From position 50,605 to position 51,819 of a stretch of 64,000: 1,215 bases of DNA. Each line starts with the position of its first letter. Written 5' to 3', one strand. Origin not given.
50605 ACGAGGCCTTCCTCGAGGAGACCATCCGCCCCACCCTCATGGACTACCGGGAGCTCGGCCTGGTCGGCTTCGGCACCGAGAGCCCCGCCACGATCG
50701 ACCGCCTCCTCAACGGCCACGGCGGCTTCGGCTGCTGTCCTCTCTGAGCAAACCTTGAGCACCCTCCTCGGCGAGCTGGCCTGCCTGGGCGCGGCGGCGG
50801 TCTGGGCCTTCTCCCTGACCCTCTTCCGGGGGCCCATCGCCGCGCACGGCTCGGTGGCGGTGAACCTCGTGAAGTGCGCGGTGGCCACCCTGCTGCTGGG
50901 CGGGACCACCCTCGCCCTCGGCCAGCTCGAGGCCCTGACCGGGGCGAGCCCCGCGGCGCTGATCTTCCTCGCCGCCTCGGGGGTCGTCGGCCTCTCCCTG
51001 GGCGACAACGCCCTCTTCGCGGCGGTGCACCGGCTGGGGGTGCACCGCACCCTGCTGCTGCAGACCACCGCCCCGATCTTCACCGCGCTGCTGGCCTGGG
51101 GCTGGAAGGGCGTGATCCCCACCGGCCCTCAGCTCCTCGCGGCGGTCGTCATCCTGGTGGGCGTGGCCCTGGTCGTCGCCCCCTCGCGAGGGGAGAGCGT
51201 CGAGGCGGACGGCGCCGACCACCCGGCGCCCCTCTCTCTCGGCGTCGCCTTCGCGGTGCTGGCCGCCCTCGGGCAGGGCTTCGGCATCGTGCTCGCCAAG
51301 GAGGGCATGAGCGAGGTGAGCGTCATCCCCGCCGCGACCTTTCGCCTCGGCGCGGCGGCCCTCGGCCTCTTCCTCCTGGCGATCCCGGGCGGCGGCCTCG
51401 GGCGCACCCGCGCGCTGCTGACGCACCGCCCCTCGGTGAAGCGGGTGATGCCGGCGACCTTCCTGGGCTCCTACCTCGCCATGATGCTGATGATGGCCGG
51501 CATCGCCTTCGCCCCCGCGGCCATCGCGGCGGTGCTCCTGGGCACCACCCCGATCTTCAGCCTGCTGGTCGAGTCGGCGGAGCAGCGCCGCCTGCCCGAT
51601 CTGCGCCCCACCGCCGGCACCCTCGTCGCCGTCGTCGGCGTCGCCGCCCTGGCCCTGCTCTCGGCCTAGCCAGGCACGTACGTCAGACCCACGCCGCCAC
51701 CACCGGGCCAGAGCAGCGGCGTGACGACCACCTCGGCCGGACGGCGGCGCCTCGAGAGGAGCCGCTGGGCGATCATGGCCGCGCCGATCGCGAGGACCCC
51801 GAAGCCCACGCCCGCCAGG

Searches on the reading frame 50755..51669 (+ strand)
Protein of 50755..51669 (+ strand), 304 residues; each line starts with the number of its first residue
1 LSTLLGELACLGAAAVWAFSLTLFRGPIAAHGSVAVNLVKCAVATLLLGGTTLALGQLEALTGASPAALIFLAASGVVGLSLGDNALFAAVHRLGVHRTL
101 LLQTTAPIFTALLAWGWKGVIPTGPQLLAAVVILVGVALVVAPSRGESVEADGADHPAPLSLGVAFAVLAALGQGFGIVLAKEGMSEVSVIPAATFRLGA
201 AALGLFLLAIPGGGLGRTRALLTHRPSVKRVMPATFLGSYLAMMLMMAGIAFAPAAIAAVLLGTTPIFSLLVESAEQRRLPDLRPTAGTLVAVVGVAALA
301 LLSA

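Call 8: search_protein_families(library=pfam, proteins=[window:50755-51669:+], max_evalue=0.001)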
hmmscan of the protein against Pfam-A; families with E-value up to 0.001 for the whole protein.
window:50755-51669:+ (304 aa): 1 family
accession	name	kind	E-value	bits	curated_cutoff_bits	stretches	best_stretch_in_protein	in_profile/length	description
PF00892.27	EamA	-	8.4e-27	94.5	28.2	2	5-141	2-134/135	EamA-like transporter family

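Call 69: search_protein_families(library=ncbifam, proteins=[window:50755-51669:+], max_evalue=0.00001)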
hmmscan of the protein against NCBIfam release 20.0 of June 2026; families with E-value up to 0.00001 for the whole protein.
window:50755-51669:+ (304 aa): 1 family
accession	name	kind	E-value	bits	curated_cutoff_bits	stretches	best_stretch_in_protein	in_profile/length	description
TIGR00950.1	2A78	equivalog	3.5e-09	36.5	230.2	0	37-208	22-179/264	carboxylate/amino acid/amine transporter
